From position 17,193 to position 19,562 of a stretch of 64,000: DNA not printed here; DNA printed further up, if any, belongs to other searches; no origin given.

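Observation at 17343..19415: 13-heme cytochrome c fused to a membrane diheme-b-type domain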

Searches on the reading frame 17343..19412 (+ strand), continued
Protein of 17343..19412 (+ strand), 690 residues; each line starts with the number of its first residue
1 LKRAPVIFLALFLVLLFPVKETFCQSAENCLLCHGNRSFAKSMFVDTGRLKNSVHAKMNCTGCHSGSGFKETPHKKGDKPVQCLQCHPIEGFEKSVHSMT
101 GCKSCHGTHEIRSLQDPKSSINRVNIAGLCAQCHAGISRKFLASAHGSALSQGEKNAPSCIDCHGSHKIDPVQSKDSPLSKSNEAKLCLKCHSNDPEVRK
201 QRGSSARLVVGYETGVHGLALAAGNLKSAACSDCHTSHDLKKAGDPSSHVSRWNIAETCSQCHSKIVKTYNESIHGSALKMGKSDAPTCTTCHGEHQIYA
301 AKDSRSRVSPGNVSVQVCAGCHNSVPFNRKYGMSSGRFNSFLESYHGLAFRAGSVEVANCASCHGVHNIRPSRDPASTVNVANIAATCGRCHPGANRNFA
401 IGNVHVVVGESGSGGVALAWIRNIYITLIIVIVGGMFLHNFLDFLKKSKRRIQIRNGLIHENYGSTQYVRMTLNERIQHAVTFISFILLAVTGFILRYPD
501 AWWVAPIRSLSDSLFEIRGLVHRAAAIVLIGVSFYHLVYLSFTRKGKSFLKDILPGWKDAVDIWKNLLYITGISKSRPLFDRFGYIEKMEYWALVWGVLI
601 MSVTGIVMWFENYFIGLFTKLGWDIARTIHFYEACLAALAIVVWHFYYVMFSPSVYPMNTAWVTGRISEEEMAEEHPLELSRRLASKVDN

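Call 48: fold_search(model_id=the predicted structure, library=pdb)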
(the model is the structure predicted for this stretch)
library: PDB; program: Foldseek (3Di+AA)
matches with E <= 10: 114; with E <= 0.001: 1
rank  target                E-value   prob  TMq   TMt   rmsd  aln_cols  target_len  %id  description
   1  1kqf_C                7.3e-05  1.00  0.28  0.82   3.3       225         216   17  FORMATE DEHYDROGENASE N FROM E. COLI (released 2002-03-15)
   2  8ucd_A                1.3e+00  0.18  0.11  0.23  15.0       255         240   14  Cryo-EM structure of human STEAP1 in complex with AMG 509 Fab (released 2023-11-22)
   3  9qef_J                1.4e+00  0.41  0.14  0.34  10.8       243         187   13  Respiratory supercomplex from Mycobacterium smegmatis with decylubiquinone (released 2026-01-21)
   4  6hcy_A                1.7e+00  0.21  0.13  0.18  15.2       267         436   15  human STEAP4 bound to NADP, FAD, heme and Fe(III)-NTA. (released 2018-10-24)
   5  7q21_E                2.0e+00  0.35  0.14  0.38  11.4       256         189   12  III2-IV2 respiratory supercomplex from Corynebacterium glutamicum (released 2022-02-02)
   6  8yk0_A                2.8e+00  0.21  0.14  0.24  19.1       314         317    8  Cryo-EM structure of human GPR156-Gi3 complex (released 2025-02-05)
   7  2fyn_A                2.8e+00  0.15  0.11  0.17  17.3       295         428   12  Crystal Structure Analysis of the double mutant Rhodobacter Sphaeroides bc1 complex (released 2006-08-29)
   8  9mba_D                2.8e+00  0.08  0.09  0.08  22.3       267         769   10  Cryo-EM structure of complex of transducer-bound GPCR (released 2025-10-01)
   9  9hfk_A                2.8e+00  0.08  0.09  0.17  21.7       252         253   12  Cryo-EM structure of the freshwater actinorhodopsin, Rhodoluna lacicola (RlActR) (released 2026-03-18)
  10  5j4z_BC               2.9e+00  0.25  0.16  0.32   9.2       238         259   15  Architecture of tight respirasome (released 2016-09-21)
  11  5kkz_A                3.0e+00  0.25  0.12  0.18  11.1       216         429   14  Rhodobacter sphaeroides bc1 with famoxadone (released 2016-10-12)
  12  7jh6_A                3.0e+00  0.18  0.09  0.28  11.9       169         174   11  De novo designed two-domain di-Zn(II) and porphyrin-binding protein (released 2020-12-09)
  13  9mb9_D                3.1e+00  0.10  0.12  0.11  18.4       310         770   11  Cryo-EM structure of Gi-bound GPCR (released 2025-10-01)
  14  5jwy                  3.1e+00  0.06  0.07  0.16  26.9       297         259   13  Structure of lipid phosphate phosphatase PgpB complex with PE (released 2016-07-20)
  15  1sum                  3.3e+00  0.07  0.07  0.17  20.5       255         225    9  Crystal structure of a hypothetical protein at 2.0 A resolution (released 2004-08-24)
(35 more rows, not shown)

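Call 53: search_protein_families(library=pfam, proteins=[L046:6391-7836:+, L054:6374-7819:+, L014:10161-11654:+, L065:10169-11674:+, L013:10161-12200:+, L013:16250-17737:+, L064:3896-5161:+, L073:2205-3164:+, L024:5481-7643:-], max_evalue=0.001)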
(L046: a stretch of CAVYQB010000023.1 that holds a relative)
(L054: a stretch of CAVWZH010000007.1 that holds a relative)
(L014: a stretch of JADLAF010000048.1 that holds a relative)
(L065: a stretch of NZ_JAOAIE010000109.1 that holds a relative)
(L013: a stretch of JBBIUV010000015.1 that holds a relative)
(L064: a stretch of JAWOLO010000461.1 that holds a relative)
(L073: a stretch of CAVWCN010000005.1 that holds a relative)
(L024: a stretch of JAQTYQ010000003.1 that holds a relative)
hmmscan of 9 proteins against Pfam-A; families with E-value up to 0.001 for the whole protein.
L046:6391-7836:+ (482 aa): 4 families
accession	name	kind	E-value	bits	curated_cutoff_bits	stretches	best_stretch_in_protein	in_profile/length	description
PF03264.19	Cytochrom_NNT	-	1.7e-09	38.1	24.1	1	111-197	10-100/174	NapC/NirT cytochrome c family, N-terminal region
PF14522.11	Cytochrome_C7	-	1.9e-06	28.1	24.8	0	436-464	43-67/67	Cytochrome c7 and related cytochrome c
PF14537.11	Cytochrom_c3_2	-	8.1e-05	23.5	25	0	435-472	4-42/79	Cytochrome c3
PF02085.21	Cytochrom_CIII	-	0.0003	21.5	22.9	0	431-467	26-57/101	Class III cytochrome C family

L054:6374-7819:+ (482 aa): 3 families
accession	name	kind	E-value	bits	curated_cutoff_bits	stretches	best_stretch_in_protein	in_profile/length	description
PF03264.19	Cytochrom_NNT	-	5.1e-11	43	24.1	1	112-197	11-100/174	NapC/NirT cytochrome c family, N-terminal region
PF14522.11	Cytochrome_C7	-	3.8e-06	27.1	24.8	0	435-464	43-67/67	Cytochrome c7 and related cytochrome c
PF14537.11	Cytochrom_c3_2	-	8.9e-05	23.3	25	0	435-470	4-40/79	Cytochrome c3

L014:10161-11654:+ (498 aa): 3 families
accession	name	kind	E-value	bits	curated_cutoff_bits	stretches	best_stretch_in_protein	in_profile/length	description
PF03264.19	Cytochrom_NNT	-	2.7e-09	37.4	24.1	1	95-187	4-100/174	NapC/NirT cytochrome c family, N-terminal region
PF14522.11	Cytochrome_C7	-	6.1e-08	32.8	24.8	0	420-453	43-67/67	Cytochrome c7 and related cytochrome c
PF14537.11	Cytochrom_c3_2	-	4.3e-05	24.3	25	0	427-496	8-68/79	Cytochrome c3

L065:10169-11674:+ (502 aa): 3 families
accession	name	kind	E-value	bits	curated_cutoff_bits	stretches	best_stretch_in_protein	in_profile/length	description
PF03264.19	Cytochrom_NNT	-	7.6e-12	45.7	24.1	1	99-191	5-100/174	NapC/NirT cytochrome c family, N-terminal region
PF14522.11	Cytochrome_C7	-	4.2e-07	30.1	24.8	0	411-459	43-67/67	Cytochrome c7 and related cytochrome c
PF14537.11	Cytochrom_c3_2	-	0.00013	22.8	25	0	433-499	8-65/79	Cytochrome c3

L013:10161-12200:+ (680 aa): 5 families
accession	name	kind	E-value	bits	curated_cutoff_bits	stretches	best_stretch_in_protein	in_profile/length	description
PF14537.11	Cytochrom_c3_2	-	9.4e-22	77.7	25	2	505-594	8-79/79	Cytochrome c3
PF14522.11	Cytochrome_C7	-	2.4e-21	75.8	24.8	1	230-292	12-67/67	Cytochrome c7 and related cytochrome c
PF09699.15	Paired_CXXCH_1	-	3.6e-16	59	20.6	0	376-411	9-39/41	Doubled CXXCH motif (Paired_CXXCH_1)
PF02085.21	Cytochrom_CIII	-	9.6e-09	35.9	22.9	0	311-408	22-101/101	Class III cytochrome C family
PF22678.1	Cytochrom_c_NrfB-like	-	0.00016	22.5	27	0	234-296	1-70/89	Cytochrome c-type protein NrfB-like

L013:16250-17737:+ (496 aa): 6 families
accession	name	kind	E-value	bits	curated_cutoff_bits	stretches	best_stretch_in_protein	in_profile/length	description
PF09699.15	Paired_CXXCH_1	-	1.7e-16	60.1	20.6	2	331-365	8-40/41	Doubled CXXCH motif (Paired_CXXCH_1)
PF14537.11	Cytochrom_c3_2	-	3.3e-16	59.9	25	2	52-173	1-79/79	Cytochrome c3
PF14522.11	Cytochrome_C7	-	4.7e-14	52.4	24.8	0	320-367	5-54/67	Cytochrome c7 and related cytochrome c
PF00684.25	DnaJ_CXXCXGXG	-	1.7e-08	35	32.7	0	206-246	12-50/65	DnaJ central domain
PF22678.1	Cytochrom_c_NrfB-like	-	3.8e-07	30.9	27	1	29-79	31-80/89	Cytochrome c-type protein NrfB-like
PF13435.11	Cytochrome_C554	-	6.6e-07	30.6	20.8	1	303-375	1-69/84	Cytochrome c554 and c-prime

L064:3896-5161:+ (422 aa): 4 families
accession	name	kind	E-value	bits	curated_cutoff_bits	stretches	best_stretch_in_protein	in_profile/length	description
PF09699.15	Paired_CXXCH_1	-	6.3e-14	51.8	20.6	1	61-107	7-40/41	Doubled CXXCH motif (Paired_CXXCH_1)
PF14537.11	Cytochrom_c3_2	-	4.9e-13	49.8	25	2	56-175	1-78/79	Cytochrome c3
PF14522.11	Cytochrome_C7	-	1.8e-12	47.3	24.8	1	29-104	10-67/67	Cytochrome c7 and related cytochrome c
PF22678.1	Cytochrom_c_NrfB-like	-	1.7e-11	44.9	27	1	27-85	29-82/89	Cytochrome c-type protein NrfB-like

L073:2205-3164:+ (320 aa): 6 families
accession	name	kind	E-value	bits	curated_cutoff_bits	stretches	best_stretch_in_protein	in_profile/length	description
PF09699.15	Paired_CXXCH_1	-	2e-31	107.8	20.6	3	242-281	1-39/41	Doubled CXXCH motif (Paired_CXXCH_1)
PF14522.11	Cytochrome_C7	-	6.2e-14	52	24.8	1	192-255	4-67/67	Cytochrome c7 and related cytochrome c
PF22678.1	Cytochrom_c_NrfB-like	-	2.6e-12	47.5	27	1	92-160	1-69/89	Cytochrome c-type protein NrfB-like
PF14537.11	Cytochrom_c3_2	-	8.6e-11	42.6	25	1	144-231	1-78/79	Cytochrome c3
PF13435.11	Cytochrome_C554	-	4.6e-08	34.3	20.8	0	220-255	44-84/84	Cytochrome c554 and c-prime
PF22113.1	Mtrc-MtrF_II-IV_dom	-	6.5e-08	32.7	30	1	47-145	71-175/176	Outer membrane cytochrome MtrC/MtrF-like, domains II/IV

L024:5481-7643:- (720 aa): 4 families
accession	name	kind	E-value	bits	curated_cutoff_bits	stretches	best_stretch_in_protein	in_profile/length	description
PF14522.11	Cytochrome_C7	-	1.2e-13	51.1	24.8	2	45-111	13-67/67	Cytochrome c7 and related cytochrome c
PF14537.11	Cytochrom_c3_2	-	2e-12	47.8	25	2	82-169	6-79/79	Cytochrome c3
PF01292.26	Ni_hydr_CYTB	-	1.1e-08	35.5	30.1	1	397-507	52-162/179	Prokaryotic cytochrome b561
PF09699.15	Paired_CXXCH_1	-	1.2e-06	28.6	20.6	0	265-297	8-38/41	Doubled CXXCH motif (Paired_CXXCH_1)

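Call 54: search_protein_families(library=ncbifam, proteins=[L046:6391-7836:+, L014:10161-11654:+, L013:10161-12200:+, L013:16250-17737:+, L064:3896-5161:+, L073:2205-3164:+, L024:5481-7643:-], max_evalue=0.001)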
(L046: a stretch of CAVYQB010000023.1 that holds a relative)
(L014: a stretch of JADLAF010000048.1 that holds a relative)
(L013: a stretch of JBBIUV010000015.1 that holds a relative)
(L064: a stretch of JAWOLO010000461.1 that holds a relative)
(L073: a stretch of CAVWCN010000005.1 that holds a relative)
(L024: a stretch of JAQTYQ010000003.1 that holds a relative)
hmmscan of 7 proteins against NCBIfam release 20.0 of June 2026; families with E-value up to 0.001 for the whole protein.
L046:6391-7836:+ (482 aa): 4 families
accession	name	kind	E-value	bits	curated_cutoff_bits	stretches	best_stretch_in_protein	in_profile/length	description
TIGR03153.1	cytochr_NrfH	equivalog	3.1e-14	53.2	134.2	1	115-219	5-110/138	cytochrome c nitrite reductase small subunit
NF047727.1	4hemeCytCCctA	equivalog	4.2e-05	23.6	180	1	433-472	34-73/109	tetraheme c-type cytochrome CctA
NF011606.0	PRK15032.1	equivalog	0.00022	20.5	455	1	108-206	12-115/390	pentaheme c-type cytochrome TorC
TIGR02162.1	torC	equivalog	0.00054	19.3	478.2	1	108-197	11-109/387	pentaheme c-type cytochrome TorC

L014:10161-11654:+ (498 aa): 4 families
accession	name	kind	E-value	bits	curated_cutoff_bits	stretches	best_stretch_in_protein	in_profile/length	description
TIGR03153.1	cytochr_NrfH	equivalog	1.9e-12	47.4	134.2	1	102-209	3-110/138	cytochrome c nitrite reductase small subunit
NF011606.0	PRK15032.1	equivalog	5.4e-05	22.5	455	1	90-195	8-114/390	pentaheme c-type cytochrome TorC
TIGR02161.1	napC_nirT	subfamily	0.00018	21.4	310.6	1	91-182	10-105/185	periplasmic nitrate (or nitrite) reductase c-type cytochrome, NapC/NirT family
TIGR02162.1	torC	equivalog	0.00037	19.9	478.2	0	92-186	9-108/387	pentaheme c-type cytochrome TorC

L013:10161-12200:+ (680 aa): 9 families
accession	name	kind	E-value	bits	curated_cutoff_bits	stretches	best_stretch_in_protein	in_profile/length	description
TIGR03508.1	decahem_SO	subfamily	2e-22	79.9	192.2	4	426-595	14-176/258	DmsE family decaheme c-type cytochrome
NF041028.1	decahem_GSU2203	exception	3e-14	53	325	3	344-516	37-187/317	GSU2203 family decaheme c-type cytochrome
TIGR03146.1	cyt_nit_nrfB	equivalog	7.3e-08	32.8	166.6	0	205-297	13-122/145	cytochrome c nitrite reductase pentaheme subunit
NF040968.1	FeS_ExtO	equivalog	1.1e-07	31.1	200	0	130-238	38-137/416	selenite/tellurite reduction operon b-type cytochrome iron-sulfur cluster-binding subunit ExtO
NF040967.1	cytc_ExtN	equivalog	1.1e-07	31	200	0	130-238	38-137/415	selenite/tellurite reduction operon c-type cytochrome ExtN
TIGR03153.1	cytochr_NrfH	equivalog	1.8e-07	31.3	134.2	1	228-354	25-137/138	cytochrome c nitrite reductase small subunit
NF008659.0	PRK11659.1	equivalog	2.5e-07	30.6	184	1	205-296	48-147/188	cytochrome c nitrite reductase pentaheme subunit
TIGR02161.1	napC_nirT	subfamily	8e-05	22.6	310.6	1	225-274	39-88/185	periplasmic nitrate (or nitrite) reductase c-type cytochrome, NapC/NirT family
TIGR04257.1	nanowire_3heme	domain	0.00014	21.9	40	0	487-537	14-60/75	c(7)-type cytochrome triheme domain-containing protein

L013:16250-17737:+ (496 aa): 5 families
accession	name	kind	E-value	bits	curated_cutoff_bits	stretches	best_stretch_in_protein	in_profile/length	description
TIGR03508.1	decahem_SO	subfamily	4.9e-18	65.5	192.2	3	191-365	15-178/258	DmsE family decaheme c-type cytochrome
TIGR01905.1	paired_CXXCH_1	subfamily_domain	2.3e-08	33.8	25.2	1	331-364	8-39/41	doubled CXXCH domain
TIGR04257.1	nanowire_3heme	domain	1.8e-05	24.8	40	0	136-176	22-62/75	c(7)-type cytochrome triheme domain-containing protein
TIGR03146.1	cyt_nit_nrfB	equivalog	3.8e-05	24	166.6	0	25-79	78-131/145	cytochrome c nitrite reductase pentaheme subunit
TIGR01904.2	GSu_C4xC__C2xCH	domain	0.00033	20.4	27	0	138-176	22-60/73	CxxxxCH/CxxCH domain c-type cytochrome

L064:3896-5161:+ (422 aa): 6 families
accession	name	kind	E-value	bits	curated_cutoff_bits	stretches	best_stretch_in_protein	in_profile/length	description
NF008659.0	PRK11659.1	equivalog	1.5e-09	37.8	184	1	28-115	107-179/188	cytochrome c nitrite reductase pentaheme subunit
TIGR03146.1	cyt_nit_nrfB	equivalog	2.1e-09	37.8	166.6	1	28-105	81-143/145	cytochrome c nitrite reductase pentaheme subunit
TIGR03153.1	cytochr_NrfH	equivalog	4.9e-06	26.6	134.2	0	30-68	101-133/138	cytochrome c nitrite reductase small subunit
TIGR01905.1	paired_CXXCH_1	subfamily_domain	6.7e-06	25.9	25.2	0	213-239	8-36/41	doubled CXXCH domain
NF038038.1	cytoc_DsrJ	equivalog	0.00016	22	100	0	2-68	63-121/121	sulfate reduction electron transfer complex DsrMKJOP subunit DsrJ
NF041198.1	UshA_like_PCGU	equivalog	0.00059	18.5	275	1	29-105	440-510/519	UshA-like (seleno)protein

L073:2205-3164:+ (320 aa): 9 families
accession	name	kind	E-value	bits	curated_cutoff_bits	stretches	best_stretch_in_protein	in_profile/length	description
TIGR03508.1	decahem_SO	subfamily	1.9e-72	243.8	192.2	1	58-314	3-256/258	DmsE family decaheme c-type cytochrome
NF041028.1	decahem_GSU2203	exception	2.6e-56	191.1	325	1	49-314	28-303/317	GSU2203 family decaheme c-type cytochrome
TIGR01905.1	paired_CXXCH_1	subfamily_domain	4.1e-27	93.8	25.2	3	242-281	1-39/41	doubled CXXCH domain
NF008659.0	PRK11659.1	equivalog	1.4e-11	44.4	184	1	38-184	27-171/188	cytochrome c nitrite reductase pentaheme subunit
TIGR03153.1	cytochr_NrfH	equivalog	5.2e-11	42.8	134.2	0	167-210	22-63/138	cytochrome c nitrite reductase small subunit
TIGR03146.1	cyt_nit_nrfB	equivalog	3e-07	30.8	166.6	1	53-180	7-141/145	cytochrome c nitrite reductase pentaheme subunit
NF041198.1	UshA_like_PCGU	equivalog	1e-06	27.6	275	0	90-184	409-512/519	UshA-like (seleno)protein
NF045713.1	CxxCH_16_HmcA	equivalog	5.5e-06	25.2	400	1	80-218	123-264/541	sulfate respiration complex hexadecaheme cytochrome HmcA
NF049875.1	NetB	exception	0.00029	20.7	380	0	32-181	45-196/211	Nrf-like electron transfer protein NetB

L024:5481-7643:- (720 aa): 4 families
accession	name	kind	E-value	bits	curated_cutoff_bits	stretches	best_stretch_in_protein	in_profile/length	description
NF007924.0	PRK10639.1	equivalog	1.9e-08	34.3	341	1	434-500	5-68/211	formate dehydrogenase cytochrome b556 subunit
TIGR01583.1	formate-DH-gamm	equivalog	8.6e-08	32.4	115.85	2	436-497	2-60/204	formate dehydrogenase subunit gamma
NF007906.0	PRK10617.1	equivalog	0.00034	20.5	349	0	105-147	56-98/200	cytochrome c-type protein NapC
NF007558.0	PRK10179.1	equivalog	0.00043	20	339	0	578-669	117-203/217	formate dehydrogenase-N subunit gamma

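Call 57: search_protein_families(library=pfam, proteins=[L073:3023-5869:+, L073:1255-2031:+, L073:10621-12954:-], max_evalue=0.01)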
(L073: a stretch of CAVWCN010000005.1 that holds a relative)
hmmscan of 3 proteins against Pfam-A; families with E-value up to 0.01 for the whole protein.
L073:3023-5869:+ (949 aa): 0 families

L073:1255-2031:+ (259 aa): 6 families
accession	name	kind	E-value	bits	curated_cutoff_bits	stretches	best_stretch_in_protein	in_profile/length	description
PF00027.35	cNMP_binding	-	8e-19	67.9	27.5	1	64-149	3-88/89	Cyclic nucleotide-binding domain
PF13545.12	HTH_Crp_2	-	2.9e-18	66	27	1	183-256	1-70/70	Crp-like helix-turn-helix domain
PF00325.26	Crp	-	1.2e-10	41.4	21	1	207-237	1-31/32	Bacterial regulatory proteins, crp family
PF25213.1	HVO_A0261_N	-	0.00068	19.9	35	1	209-240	25-56/86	HVO_A0261 N-terminal domain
PF04545.22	Sigma70_r4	-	0.0022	17.9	24.1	1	209-231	21-43/50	Sigma-70, region 4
PF13384.12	HTH_23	-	0.0089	16.3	24.6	0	209-234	18-43/50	Homeodomain-like domain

L073:10621-12954:- (777 aa): 5 families
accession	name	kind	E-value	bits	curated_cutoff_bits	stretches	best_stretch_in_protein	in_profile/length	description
PF21804.3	Transposase_29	-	1.2e-18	67.2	27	1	275-759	62-544/562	Transposase protein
PF13551.12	HTH_29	-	5.2e-07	30.1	28.1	1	44-103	1-61/64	Winged helix-turn helix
PF13565.12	HTH_32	-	6.9e-07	30.2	33.7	1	72-144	2-73/73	Homeodomain-like domain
PF13518.12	HTH_28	-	3.4e-05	24.3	25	0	44-95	2-52/52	Helix-turn-helix domain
PF13384.12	HTH_23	-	0.0002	21.5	24.6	1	43-87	6-49/50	Homeodomain-like domain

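Call 59: find_encoding_contigs(protein=P0017, flank=8000, max_places=1)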
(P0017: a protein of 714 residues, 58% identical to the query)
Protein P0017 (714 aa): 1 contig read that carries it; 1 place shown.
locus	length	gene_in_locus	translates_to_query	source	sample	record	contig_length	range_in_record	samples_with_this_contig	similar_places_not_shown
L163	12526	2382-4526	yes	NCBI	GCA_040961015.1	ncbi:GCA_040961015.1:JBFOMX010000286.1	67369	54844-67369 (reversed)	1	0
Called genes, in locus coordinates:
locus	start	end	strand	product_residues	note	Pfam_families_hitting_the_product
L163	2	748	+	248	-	?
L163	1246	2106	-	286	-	-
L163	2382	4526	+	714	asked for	PF14522:Cytochrome_C7 (faint), PF09699:Paired_CXXCH_1 (faint), PF14537:Cytochrom_c3_2 (faint), PF14358:DUF4405 (faint), PF01292:Ni_hydr_CYTB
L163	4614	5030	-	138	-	PF00498:FHA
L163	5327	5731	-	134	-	PF00072:Response_reg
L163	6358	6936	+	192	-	PF01209:Ubie_methyltran (weak), PF08241:Methyltransf_11, PF08242:Methyltransf_12, PF13489:Methyltransf_23, PF13649:Methyltransf_25, PF13847:Methyltransf_31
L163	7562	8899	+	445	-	PF01464:SLT, PF01476:LysM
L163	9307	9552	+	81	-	-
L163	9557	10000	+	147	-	-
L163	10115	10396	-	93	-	-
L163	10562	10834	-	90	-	PF13565:HTH_32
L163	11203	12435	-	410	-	PF16289:PIN_12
